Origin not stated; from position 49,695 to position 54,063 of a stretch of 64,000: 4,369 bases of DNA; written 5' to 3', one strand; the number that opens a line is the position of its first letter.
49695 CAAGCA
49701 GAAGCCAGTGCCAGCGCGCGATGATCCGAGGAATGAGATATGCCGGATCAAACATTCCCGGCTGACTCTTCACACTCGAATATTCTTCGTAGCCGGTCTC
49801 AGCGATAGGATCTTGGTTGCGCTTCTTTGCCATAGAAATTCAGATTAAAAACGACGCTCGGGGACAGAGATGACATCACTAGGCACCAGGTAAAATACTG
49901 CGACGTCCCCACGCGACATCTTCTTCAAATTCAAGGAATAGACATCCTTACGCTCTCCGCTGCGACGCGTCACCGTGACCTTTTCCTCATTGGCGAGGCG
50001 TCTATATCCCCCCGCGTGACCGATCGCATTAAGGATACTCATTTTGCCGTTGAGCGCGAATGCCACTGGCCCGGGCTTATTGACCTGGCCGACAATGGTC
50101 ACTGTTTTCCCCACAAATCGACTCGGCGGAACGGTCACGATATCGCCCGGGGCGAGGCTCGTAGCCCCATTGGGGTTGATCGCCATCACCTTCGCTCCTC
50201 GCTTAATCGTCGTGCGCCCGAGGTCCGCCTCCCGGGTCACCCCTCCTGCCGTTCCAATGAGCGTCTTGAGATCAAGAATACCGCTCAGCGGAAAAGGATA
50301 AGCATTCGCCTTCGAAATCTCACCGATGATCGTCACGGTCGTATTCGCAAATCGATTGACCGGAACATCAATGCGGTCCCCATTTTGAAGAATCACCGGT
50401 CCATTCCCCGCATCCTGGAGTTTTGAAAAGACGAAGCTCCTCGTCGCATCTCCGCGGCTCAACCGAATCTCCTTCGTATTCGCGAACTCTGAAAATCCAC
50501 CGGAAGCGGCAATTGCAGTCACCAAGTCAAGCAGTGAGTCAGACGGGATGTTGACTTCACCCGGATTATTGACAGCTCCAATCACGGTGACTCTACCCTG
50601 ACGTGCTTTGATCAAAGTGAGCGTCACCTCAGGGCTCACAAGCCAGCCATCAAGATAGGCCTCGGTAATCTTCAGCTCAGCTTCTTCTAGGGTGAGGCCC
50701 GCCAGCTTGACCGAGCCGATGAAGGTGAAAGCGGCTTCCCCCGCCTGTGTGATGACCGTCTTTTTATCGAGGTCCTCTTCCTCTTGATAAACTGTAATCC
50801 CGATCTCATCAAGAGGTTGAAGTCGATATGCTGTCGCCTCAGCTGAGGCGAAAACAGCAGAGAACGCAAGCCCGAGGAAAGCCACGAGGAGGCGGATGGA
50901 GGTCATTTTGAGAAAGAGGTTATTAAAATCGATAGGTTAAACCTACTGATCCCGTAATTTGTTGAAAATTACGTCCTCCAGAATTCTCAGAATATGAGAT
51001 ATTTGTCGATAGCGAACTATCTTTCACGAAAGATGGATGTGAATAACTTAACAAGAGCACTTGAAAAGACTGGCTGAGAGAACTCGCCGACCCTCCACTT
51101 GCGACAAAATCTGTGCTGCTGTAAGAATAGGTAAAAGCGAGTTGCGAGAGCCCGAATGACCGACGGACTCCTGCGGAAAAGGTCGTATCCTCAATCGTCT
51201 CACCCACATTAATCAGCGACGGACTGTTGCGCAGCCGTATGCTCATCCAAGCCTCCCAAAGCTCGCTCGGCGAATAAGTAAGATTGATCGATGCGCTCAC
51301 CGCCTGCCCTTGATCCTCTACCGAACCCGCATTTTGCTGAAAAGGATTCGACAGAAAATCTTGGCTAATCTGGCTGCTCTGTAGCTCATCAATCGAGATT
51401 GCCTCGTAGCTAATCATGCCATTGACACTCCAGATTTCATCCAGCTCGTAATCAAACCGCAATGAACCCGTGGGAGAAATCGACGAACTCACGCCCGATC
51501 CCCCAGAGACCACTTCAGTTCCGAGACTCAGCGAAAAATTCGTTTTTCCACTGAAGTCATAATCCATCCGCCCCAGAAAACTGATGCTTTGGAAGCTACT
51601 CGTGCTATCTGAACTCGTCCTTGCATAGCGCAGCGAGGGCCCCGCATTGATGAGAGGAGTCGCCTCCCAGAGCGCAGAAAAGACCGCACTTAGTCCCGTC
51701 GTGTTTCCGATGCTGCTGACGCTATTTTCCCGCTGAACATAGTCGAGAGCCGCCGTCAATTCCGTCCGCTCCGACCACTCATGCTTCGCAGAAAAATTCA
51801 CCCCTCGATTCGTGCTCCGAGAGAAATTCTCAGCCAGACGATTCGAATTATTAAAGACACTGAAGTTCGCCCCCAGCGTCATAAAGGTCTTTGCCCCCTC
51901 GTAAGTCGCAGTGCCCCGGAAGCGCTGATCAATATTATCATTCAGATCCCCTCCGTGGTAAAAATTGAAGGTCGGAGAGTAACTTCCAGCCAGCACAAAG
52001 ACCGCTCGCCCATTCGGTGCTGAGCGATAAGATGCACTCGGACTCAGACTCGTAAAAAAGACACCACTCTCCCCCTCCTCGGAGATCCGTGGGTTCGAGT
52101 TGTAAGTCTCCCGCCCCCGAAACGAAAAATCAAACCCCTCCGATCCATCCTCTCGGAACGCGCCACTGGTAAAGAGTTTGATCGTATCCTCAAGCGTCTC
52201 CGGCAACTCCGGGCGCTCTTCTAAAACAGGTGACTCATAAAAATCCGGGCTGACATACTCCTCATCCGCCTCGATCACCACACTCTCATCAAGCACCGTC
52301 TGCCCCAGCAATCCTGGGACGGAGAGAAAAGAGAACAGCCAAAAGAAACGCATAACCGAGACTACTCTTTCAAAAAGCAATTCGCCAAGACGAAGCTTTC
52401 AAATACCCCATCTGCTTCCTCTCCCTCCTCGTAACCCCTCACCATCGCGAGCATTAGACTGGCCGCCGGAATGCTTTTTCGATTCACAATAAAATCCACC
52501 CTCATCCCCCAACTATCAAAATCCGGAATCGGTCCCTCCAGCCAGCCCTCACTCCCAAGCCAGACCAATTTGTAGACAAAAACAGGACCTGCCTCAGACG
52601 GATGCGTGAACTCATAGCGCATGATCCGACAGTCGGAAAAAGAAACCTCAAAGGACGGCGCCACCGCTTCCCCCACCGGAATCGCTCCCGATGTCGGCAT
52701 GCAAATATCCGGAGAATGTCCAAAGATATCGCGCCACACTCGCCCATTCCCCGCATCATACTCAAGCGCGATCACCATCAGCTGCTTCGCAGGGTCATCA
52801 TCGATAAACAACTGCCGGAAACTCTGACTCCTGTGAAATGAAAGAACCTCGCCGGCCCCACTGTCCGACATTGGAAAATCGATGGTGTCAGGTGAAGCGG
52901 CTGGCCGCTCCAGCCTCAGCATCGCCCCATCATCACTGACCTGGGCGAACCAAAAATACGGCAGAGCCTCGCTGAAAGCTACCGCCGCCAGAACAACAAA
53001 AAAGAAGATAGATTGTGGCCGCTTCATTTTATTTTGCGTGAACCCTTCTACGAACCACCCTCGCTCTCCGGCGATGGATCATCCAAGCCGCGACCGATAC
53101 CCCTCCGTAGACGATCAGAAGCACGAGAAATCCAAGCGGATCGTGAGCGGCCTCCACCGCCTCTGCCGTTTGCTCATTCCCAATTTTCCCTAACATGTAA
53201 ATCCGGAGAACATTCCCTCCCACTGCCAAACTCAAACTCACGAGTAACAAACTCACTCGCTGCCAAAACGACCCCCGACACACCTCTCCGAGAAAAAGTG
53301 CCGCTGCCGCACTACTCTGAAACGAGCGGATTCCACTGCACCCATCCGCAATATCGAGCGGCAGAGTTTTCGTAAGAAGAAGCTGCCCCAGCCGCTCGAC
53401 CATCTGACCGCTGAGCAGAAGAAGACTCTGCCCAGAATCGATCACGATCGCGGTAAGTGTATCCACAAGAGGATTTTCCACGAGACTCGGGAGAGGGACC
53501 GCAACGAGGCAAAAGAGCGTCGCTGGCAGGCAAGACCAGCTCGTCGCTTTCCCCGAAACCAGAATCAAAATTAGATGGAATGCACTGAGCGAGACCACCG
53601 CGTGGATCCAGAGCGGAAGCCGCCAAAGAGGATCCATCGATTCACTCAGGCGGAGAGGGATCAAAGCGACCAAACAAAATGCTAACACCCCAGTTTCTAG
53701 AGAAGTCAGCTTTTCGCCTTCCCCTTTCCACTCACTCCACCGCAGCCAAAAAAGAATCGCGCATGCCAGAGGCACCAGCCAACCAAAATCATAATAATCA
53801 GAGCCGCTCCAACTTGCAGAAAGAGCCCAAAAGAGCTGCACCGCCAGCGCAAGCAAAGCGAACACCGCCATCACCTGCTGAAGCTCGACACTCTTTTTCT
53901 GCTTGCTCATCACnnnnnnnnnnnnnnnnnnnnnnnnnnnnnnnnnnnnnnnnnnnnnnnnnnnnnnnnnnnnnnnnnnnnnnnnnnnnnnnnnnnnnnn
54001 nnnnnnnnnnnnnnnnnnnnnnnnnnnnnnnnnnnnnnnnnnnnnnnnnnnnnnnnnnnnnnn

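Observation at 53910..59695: Duplicated two-gene module next to the exosortase: cargo with a non-canonical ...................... tail plus a TPR-like membrane protein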

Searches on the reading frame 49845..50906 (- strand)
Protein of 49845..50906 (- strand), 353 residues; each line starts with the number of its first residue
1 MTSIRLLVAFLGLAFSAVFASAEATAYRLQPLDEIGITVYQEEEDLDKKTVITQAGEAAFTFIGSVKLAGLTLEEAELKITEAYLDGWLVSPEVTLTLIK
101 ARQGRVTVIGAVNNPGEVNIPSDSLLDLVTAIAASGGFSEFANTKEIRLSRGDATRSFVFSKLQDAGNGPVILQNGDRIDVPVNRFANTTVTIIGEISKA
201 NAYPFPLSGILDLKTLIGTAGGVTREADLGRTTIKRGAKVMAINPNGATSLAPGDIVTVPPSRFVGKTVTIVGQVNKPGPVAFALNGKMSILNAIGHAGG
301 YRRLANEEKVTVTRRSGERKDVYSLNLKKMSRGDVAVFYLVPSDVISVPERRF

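Call 3: search_protein_families(library=ncbifam, proteins=[window:49845-50906:-], max_evalue=0.1)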
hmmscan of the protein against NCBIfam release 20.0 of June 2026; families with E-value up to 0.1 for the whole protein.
window:49845-50906:- (353 aa): 5 families
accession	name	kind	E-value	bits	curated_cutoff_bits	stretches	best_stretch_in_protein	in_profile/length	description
TIGR03027.2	pepcterm_export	equivalog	5.2e-26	91.3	180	2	26-154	2-130/169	XrtA/PEP-CTERM system exopolysaccharide export protein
TIGR03028.1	EpsE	equivalog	6.3e-24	84.6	262.65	2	27-259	2-234/239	polysaccharide export protein EpsE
NF041843.1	EpsY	equivalog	7.7e-21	74.3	320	2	23-153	49-175/211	exopolysaccharide export protein EpsY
NF011658.0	PRK15078.1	subfamily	9.1e-21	74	333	2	51-226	119-291/380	polysaccharide export protein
NF041561.1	PraA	equivalog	0.028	13.9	150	0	235-282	21-71/166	alkane oxidation protein activator PraA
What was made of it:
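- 49845..50906 (-): Wza/EpsE-like polysaccharide export protein. TIGR03027 is below its cut-off (call 3).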

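Call 4: search_protein_families(library=pfam, proteins=[window:49845-50906:-], max_evalue=0.1)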
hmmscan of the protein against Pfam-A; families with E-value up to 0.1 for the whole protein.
window:49845-50906:- (353 aa): 4 families
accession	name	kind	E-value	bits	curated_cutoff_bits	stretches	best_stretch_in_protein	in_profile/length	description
PF22461.2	SLBB_2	-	1.3e-28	99.3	27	3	267-348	1-79/79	SLBB domain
PF10531.15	SLBB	-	9.9e-22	77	27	3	269-318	2-50/55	SLBB domain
PF02563.21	Poly_export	-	2.9e-17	63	28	1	22-98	2-76/77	Polysaccharide biosynthesis/export protein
PF02080.26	TrkA_C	-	0.022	15.1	27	0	234-259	33-56/71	TrkA-C domain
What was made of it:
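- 49845..50906 (-): Poly_export plus SLBB domains (call 4).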

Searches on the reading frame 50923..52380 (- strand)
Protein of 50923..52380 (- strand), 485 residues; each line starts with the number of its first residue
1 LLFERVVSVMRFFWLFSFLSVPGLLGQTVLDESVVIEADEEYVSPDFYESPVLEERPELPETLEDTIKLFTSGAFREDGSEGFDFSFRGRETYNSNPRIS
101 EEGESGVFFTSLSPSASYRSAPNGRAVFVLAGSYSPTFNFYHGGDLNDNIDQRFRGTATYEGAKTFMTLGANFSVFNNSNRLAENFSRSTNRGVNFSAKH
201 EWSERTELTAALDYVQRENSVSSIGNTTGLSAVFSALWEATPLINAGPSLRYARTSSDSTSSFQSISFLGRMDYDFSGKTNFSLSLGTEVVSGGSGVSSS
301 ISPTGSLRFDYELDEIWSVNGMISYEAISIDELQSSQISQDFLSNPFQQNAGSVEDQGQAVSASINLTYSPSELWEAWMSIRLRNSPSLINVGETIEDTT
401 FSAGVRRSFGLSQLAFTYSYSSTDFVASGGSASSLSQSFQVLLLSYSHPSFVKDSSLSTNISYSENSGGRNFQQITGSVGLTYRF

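Call 3: search_protein_families(library=ncbifam, proteins=[window:50923-52380:-], max_evalue=0.1)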
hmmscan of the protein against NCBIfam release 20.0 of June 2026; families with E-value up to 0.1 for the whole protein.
window:50923-52380:- (485 aa): 0 families

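Call 4: search_protein_families(library=pfam, proteins=[window:50923-52380:-], max_evalue=0.1)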
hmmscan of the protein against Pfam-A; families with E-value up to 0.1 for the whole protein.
window:50923-52380:- (485 aa): 0 families
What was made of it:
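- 50923..52380 (-): 485-aa secreted protein, a candidate outer-membrane barrel of the operon. No family hit (calls 3, 4).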

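Call 21: search_protein_families(library=padloc, proteins=[window:50923-52380:-], max_evalue=0.01)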
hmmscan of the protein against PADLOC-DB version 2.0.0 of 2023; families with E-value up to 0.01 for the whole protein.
window:50923-52380:- (485 aa): 0 families

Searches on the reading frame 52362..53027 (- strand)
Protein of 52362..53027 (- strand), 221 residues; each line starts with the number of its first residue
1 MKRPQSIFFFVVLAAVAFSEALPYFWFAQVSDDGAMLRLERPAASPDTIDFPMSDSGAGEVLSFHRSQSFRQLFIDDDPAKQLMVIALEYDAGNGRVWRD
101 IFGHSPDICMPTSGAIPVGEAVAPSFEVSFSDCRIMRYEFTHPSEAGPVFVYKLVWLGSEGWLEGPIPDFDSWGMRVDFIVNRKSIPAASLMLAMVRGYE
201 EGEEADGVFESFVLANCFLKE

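Call 3: search_protein_families(library=ncbifam, proteins=[window:52362-53027:-], max_evalue=0.1)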
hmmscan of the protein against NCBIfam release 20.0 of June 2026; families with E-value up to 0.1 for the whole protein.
window:52362-53027:- (221 aa): 0 families

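Call 4: search_protein_families(library=pfam, proteins=[window:52362-53027:-], max_evalue=0.1)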
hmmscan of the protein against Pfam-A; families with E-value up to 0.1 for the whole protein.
window:52362-53027:- (221 aa): 0 families

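Call 21: search_protein_families(library=padloc, proteins=[window:52362-53027:-], max_evalue=0.01)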
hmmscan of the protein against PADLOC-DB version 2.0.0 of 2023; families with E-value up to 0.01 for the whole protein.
window:52362-53027:- (221 aa): 0 families

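Call 53: search_protein_families(library=pfam, proteins=[window:52362-53027:-], max_evalue=10)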
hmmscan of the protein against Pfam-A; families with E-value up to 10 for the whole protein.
window:52362-53027:- (221 aa): 0 families
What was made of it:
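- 52362..53027 (-): EpsI-like 221-aa protein. No Pfam or NCBIfam hit (calls 3, 4, 53).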

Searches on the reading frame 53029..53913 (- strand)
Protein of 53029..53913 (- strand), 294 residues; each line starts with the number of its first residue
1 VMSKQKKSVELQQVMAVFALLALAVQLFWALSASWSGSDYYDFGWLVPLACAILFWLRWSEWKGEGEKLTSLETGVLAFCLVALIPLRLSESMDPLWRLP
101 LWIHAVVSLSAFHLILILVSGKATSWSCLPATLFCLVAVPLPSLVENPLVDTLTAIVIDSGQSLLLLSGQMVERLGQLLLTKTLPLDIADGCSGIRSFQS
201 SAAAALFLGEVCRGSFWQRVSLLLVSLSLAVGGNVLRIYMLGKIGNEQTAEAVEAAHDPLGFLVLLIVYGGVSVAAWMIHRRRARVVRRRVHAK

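Call 3: search_protein_families(library=ncbifam, proteins=[window:53029-53913:-], max_evalue=0.1)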
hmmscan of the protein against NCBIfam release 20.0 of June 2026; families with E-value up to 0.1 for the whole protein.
window:53029-53913:- (294 aa): 14 families
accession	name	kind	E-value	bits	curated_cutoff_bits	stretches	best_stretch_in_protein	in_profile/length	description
TIGR03109.2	exosort_XrtA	exception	5.8e-25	88.2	208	1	14-278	4-258/261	exosortase A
TIGR02602.1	8TM_EpsH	subfamily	1.3e-24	87.1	105.55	1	34-268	3-229/241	exosortase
TIGR04152.1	exosort_VPLPA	exception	1e-16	61.1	400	1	34-281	4-244/486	VPLPA-CTERM-specific exosortase XrtD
NF038142.1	exosort_XrtW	exception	5.4e-16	58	425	1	11-288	3-274/494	exosortase W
TIGR04178.1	exo_archaeo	signature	3.1e-15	56.2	23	1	187-279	2-95/97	exosortase/archaeosortase family protein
NF035943.2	exosort_XrtV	exception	2.1e-11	43.6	313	1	12-244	4-230/270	exosortase V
TIGR03113.1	exosort_XrtB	exception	4.9e-11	42.8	275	1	19-254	7-238/268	exosortase B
TIGR04151.1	exosort_VPDSG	exception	6.1e-08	32.4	300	1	15-258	32-277/306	VPDSG-CTERM-specific exosortase XrtC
NF033464.1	cyanoexo_CrtC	exception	1.6e-05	24.6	225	1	152-241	147-236/278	cyanoexosortase C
TIGR03762.1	archaeo_artC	exception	0.00016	21.6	100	1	188-272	183-267/274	archaeosortase C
TIGR03763.1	cyanoexo_CrtA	exception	0.0013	18.3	150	1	15-267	6-246/260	cyanoexosortase A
NF033770.1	exosort_XrtT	exception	0.0093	14.6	250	1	17-284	5-270/472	exosortase T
TIGR04300.1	exosort_XrtM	exception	0.056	13.9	125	0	179-241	48-106/150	exosortase family protein XrtM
NF045951.1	MAG0110_fam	subfamily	0.057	12.7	98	0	48-140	31-123/237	MAG0110 family membrane protein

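Call 4: search_protein_families(library=pfam, proteins=[window:53029-53913:-], max_evalue=0.1)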
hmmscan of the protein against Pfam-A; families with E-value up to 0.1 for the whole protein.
window:53029-53913:- (294 aa): 1 family
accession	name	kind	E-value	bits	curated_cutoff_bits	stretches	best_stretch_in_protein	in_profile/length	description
PF09721.15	Exosortase_EpsH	-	1.1e-33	117.1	25.7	1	18-277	2-252/254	Transmembrane exosortase (Exosortase_EpsH)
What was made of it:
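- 53029..53913 (-): Exosortase of 294 aa whose start overlaps the TPR1 stop; not classified in any Xrt subfamily. Best subfamily is XrtA at 88 bits against 208 (calls 3, 4).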

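Call 61: list_cluster_members(proteins=[P0001, P0002, window:53029-53913:-, window:52362-53027:-, window:55677-56507:-, P0189, P0003, P0031, window:50923-52380:-])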
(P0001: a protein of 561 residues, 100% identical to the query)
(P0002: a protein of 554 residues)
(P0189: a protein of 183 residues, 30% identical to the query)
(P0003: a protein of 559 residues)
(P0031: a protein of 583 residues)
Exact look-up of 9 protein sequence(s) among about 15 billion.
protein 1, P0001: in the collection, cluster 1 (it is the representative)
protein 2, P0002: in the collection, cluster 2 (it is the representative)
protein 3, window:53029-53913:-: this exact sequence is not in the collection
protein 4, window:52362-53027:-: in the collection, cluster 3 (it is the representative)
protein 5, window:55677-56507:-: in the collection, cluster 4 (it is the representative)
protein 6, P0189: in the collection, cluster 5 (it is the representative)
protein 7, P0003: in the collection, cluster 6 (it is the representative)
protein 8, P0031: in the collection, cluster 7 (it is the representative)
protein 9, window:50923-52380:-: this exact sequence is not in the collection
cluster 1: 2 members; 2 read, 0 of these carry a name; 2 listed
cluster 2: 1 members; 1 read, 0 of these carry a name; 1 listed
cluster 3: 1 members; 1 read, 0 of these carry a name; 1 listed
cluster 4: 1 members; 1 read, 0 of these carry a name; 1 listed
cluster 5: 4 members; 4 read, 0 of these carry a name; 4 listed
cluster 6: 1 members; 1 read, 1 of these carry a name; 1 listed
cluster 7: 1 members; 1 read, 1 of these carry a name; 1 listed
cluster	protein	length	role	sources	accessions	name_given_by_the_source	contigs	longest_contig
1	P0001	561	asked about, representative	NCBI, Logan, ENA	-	-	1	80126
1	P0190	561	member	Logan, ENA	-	-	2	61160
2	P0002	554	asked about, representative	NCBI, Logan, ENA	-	-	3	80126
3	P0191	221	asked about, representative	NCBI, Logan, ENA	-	-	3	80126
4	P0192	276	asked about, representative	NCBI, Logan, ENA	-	-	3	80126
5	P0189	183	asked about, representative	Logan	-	-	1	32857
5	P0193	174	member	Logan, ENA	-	-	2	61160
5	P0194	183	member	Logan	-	-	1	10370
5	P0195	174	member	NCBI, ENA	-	-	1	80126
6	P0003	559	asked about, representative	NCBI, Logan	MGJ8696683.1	MAG: hypothetical protein ACSHYF_10220 [Verrucomicrobiaceae bacterium]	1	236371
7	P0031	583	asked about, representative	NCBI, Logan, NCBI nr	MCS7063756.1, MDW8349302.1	MAG: tetratricopeptide repeat protein [Methylacidiphilales bacterium] | tetratricopeptide repeat protein [Candidatus Methylacidiphilales bacterium]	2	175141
